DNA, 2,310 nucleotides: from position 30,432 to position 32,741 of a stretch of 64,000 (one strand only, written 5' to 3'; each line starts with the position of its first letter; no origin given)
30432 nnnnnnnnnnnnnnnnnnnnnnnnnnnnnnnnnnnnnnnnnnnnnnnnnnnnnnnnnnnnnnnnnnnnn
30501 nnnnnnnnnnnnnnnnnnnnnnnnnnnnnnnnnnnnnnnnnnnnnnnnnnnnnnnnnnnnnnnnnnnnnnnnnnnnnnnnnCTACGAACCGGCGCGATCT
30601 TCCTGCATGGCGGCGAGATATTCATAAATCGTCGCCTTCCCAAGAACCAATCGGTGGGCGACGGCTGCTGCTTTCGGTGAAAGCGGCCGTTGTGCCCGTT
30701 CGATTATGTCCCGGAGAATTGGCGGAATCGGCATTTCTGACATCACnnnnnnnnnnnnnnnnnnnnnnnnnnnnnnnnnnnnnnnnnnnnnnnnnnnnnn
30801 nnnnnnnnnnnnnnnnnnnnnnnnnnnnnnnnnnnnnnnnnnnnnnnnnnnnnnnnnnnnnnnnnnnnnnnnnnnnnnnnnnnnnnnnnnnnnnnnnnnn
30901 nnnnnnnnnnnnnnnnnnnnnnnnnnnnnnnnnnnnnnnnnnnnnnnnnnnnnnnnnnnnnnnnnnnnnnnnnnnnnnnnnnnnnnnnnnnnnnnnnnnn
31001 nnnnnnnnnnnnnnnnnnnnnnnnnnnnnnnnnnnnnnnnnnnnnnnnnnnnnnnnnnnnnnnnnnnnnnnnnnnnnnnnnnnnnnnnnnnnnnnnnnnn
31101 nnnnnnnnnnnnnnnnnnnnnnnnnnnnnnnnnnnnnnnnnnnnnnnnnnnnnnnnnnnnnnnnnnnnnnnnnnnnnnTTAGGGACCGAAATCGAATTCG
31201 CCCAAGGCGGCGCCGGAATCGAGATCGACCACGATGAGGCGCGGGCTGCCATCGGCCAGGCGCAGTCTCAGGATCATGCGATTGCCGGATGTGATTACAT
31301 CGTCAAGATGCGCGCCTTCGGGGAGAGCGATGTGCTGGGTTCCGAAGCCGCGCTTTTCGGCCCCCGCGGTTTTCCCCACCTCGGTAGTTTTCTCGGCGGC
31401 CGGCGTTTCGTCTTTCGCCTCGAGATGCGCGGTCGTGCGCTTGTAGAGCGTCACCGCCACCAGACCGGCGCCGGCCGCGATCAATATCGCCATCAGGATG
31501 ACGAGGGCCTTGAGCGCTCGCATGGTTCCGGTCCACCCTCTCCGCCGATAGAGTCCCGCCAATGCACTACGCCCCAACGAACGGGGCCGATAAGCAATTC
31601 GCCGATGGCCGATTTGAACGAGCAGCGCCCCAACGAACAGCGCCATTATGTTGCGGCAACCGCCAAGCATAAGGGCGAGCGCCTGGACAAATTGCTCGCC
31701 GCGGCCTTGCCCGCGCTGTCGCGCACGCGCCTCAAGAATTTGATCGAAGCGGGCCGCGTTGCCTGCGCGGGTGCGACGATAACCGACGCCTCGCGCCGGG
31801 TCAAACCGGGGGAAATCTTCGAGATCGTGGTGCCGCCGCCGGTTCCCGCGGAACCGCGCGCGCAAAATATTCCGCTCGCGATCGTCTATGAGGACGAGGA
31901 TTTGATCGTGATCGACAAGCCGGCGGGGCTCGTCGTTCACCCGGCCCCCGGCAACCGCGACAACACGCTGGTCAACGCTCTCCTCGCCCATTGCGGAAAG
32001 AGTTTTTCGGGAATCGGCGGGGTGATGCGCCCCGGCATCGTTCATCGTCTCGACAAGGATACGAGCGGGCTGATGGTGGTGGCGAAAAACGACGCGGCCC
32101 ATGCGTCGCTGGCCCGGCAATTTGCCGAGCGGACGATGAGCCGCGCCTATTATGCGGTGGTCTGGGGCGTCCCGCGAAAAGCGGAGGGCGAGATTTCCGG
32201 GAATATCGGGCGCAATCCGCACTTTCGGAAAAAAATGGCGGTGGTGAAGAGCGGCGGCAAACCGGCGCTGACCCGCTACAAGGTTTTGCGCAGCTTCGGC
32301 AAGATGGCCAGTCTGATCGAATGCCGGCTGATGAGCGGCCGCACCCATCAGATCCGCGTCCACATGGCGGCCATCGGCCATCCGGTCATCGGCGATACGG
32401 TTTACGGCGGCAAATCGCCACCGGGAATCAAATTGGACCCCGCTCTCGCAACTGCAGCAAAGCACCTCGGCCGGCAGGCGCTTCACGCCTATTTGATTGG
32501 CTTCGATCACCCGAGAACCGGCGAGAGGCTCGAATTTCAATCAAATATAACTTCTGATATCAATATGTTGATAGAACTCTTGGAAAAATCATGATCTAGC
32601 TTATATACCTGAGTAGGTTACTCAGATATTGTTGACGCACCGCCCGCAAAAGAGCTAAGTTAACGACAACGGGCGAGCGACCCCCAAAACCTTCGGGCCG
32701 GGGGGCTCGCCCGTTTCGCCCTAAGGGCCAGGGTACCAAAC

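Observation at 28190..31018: Low-GC islet abutting the tRNA-Glu(CUC) 3' end: Cys-rich peptide, PEP-CTERM protein, orphan recombinase-HTH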

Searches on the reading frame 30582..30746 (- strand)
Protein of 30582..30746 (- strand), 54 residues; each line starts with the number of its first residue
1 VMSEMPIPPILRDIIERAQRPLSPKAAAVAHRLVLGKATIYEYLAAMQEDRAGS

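Call 6: search_protein_families(library=pfam, proteins=[window:30582-30746:-], max_evalue=0.1)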
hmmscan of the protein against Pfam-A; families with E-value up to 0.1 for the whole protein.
window:30582-30746:- (54 aa): 2 families
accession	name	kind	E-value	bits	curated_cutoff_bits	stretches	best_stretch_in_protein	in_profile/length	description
PF09339.16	HTH_IclR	-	0.022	15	22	1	14-49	11-44/52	IclR helix-turn-helix domain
PF13309.12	HTH_22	-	0.043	14.3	29.6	1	28-44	46-62/63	HTH domain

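Call 23: search_protein_families(library=ncbifam, proteins=[window:30582-30743:-], max_evalue=1)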
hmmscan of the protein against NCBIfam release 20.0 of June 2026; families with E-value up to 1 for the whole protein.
window:30582-30743:- (53 aa): 0 families

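Call 24: search_protein_families(library=pfam, proteins=[window:30582-30743:-], max_evalue=10)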
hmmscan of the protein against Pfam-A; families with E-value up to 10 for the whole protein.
window:30582-30743:- (53 aa): 2 families
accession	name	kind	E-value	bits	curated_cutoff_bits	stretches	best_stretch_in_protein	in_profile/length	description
PF09339.16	HTH_IclR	-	0.021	15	22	1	13-48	11-44/52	IclR helix-turn-helix domain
PF13309.12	HTH_22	-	0.042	14.3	29.6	1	27-43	46-62/63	HTH domain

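Call 25: find_homologous_proteins(query=window:30582-30743:-, max_evalue=0.01)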
Query window:30582-30743:- (53 aa): 1 proteins with E <= 0.01 among 1 candidates.
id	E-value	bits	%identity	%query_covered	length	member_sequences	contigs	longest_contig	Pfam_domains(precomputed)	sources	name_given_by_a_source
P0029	5.8e-25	102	98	100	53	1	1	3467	-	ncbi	ncbi:MAG: hypothetical protein WAN51_08740 [Alphaproteobacteria bacterium]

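Call 59: search_dna_similar(query=window:30585-30743:-, collection=plasmids, mode=protein, max_evalue=1, max_rows=15)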
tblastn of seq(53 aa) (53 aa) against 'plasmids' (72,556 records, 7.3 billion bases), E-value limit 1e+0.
No match.

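Call 83: search_protein_families(library=phrogs, proteins=[window:30585-30743:-], max_evalue=1)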
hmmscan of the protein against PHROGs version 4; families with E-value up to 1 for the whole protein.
seq(53 aa): 1 family
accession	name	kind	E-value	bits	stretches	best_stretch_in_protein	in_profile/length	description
phrog_4494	-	unknown function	0.18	13.3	1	25-48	21-44/109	-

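Call 84: search_protein_families(library=padloc, proteins=[window:30585-30743:-], max_evalue=1)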
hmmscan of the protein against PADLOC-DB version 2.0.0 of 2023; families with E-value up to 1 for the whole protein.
seq(53 aa): 0 families

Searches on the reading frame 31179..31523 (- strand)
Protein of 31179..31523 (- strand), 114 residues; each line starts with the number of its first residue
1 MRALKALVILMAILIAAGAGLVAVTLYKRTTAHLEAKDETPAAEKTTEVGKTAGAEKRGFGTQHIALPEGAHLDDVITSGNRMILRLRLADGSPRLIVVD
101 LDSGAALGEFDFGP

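Call 23: search_protein_families(library=ncbifam, proteins=[window:31179-31523:-], max_evalue=1)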
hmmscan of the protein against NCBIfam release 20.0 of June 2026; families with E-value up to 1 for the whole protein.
window:31179-31523:- (114 aa): 1 family
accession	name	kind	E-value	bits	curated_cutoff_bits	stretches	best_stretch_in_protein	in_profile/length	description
NF041900.1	pec_ly_PelZ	equivalog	0.091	11.6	840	1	48-103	22-78/422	pectate lyase PelZ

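Call 24: search_protein_families(library=pfam, proteins=[window:31179-31523:-], max_evalue=10)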
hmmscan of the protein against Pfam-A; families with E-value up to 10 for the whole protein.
window:31179-31523:- (114 aa): 1 family
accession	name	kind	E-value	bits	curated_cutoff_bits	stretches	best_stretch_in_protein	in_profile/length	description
PF20082.4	DUF6476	-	0.15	12.4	24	1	1-34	6-39/91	Family of unknown function (DUF6476)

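Call 51: find_related_loci(query=window:31179-31523:-, collection=metagenome_contigs, flank=8000)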
Query window:31179-31523:- (114 aa) in metagenome_contigs; peptide patterns used: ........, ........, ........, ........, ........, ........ (x = any residue, [..] = any of these).
452 stretches matched a pattern; 2 encode a relative of the query (tblastn E <= 1e-3); 2 distinct loci.
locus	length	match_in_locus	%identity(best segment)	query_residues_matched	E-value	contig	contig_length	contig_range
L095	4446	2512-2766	33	1-104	8e-8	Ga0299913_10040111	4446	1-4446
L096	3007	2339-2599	33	1-104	2e-7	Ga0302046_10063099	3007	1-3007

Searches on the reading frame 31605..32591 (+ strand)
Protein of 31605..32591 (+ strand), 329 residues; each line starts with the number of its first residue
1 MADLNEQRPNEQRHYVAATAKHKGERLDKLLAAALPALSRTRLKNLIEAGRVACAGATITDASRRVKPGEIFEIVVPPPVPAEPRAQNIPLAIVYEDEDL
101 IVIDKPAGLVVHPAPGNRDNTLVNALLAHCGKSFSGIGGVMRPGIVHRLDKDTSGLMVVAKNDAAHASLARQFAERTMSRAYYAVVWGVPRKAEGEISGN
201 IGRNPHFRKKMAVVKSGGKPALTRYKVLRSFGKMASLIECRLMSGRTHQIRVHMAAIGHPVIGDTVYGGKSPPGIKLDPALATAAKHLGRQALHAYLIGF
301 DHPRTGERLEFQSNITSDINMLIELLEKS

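Call 10: find_related_loci(query=window:31605-32591:+, collection=genome_contigs, flank=10000)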
Query window:31605-32591:+ (329 aa) in genome_contigs; peptide patterns used: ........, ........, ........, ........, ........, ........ (x = any residue, [..] = any of these).
600 stretches matched a pattern (row limit reached: there are more); 600 encode a relative of the query (tblastn E <= 1e-3); the best 80 are kept; 80 distinct loci.
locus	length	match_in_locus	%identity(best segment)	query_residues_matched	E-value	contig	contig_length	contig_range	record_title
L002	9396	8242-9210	60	10-328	6e-121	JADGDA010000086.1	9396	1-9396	MAG: Alphaproteobacteria bacterium isolate nYQH56bin3 nYQH56_bin3_NODE_86_length_9396_cov_2.696641, whole genome shotgun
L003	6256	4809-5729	61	24-327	7e-117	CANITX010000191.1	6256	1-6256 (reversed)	MAG: Rhodospirillales bacterium isolate RH-15aug16-242 genome assembly, contig: RH-15aug16-C32972, whole genome shotgun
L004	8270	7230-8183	59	13-328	3e-114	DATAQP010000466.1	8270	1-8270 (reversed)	MAG TPA_asm: Stellaceae bacterium isolate SMAG_U5470 k141_5459095, whole genome shotgun sequence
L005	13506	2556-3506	58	10-327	2e-109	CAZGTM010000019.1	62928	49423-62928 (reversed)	MAG TPA_asm: uncultured Rhodospirillaceae bacterium isolate SRP077602_co8_95 genome assembly, contig: NODE_628_length_62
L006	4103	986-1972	52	5-324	6e-106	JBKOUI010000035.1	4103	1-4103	MAG: Pseudomonadota bacterium isolate GM_HAYS_MAG_00030 GM_HAYS_000001150152, whole genome shotgun sequence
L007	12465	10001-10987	50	3-328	3e-104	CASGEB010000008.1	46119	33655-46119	uncultured proteobacterium isolate T5_L3_314314_idba_bin.18 genome assembly, contig: T5_L3_314314_idba_bin.18.fa_scaffol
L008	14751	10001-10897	51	22-319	5e-102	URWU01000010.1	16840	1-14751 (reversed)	uncultured Alphaproteobacteria bacterium isolate UMGS1426 genome assembly, contig: NODE_352_length_16840_cov_4.536789, w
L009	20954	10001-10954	52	10-327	9e-101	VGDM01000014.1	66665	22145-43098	MAG: Alphaproteobacteria bacterium isolate K_Offshore_40m_mx_120 K_Offshore_40m_mx_120_Ga0194133_10000667, whole genome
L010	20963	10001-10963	48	11-327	5e-97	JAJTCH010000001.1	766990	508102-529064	MAG: Rickettsiaceae bacterium isolate C_No_T20_B_bin.69 scaffold_8, whole genome shotgun sequence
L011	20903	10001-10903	54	24-329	4e-95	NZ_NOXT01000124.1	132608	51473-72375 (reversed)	Sandarakinorhabdus cyanobacteriorum strain TH057 scaffold1, whole genome shotgun sequence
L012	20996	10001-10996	51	23-327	1e-95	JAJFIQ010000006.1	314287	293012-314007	MAG: Emcibacter sp. isolate OFTM17 OFTM17_5, whole genome shotgun sequence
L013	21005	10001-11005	50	13-327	3e-98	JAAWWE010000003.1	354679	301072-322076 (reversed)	MAG: Rhodobiaceae bacterium isolate FE80 Cluster2_contig_71, whole genome shotgun sequence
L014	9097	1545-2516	48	10-327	1e-93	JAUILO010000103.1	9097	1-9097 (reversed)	MAG: Alphaproteobacteria bacterium isolate Co_bin.48 NODE_42763_length_9097_cov_0.892085, whole genome shotgun sequence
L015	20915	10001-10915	49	11-329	1e-91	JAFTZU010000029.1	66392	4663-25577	MAG: Clostridia bacterium isolate RGIG4299 Roe_deer_Duodenum-2__c33478, whole genome shotgun sequence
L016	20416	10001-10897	50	16-328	1e-91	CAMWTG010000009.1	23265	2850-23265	MAG TPA_asm: uncultured Clostridia bacterium isolate SRR14411321_bin.1_metawrap_v1.3_MAG genome assembly, contig: NODE.1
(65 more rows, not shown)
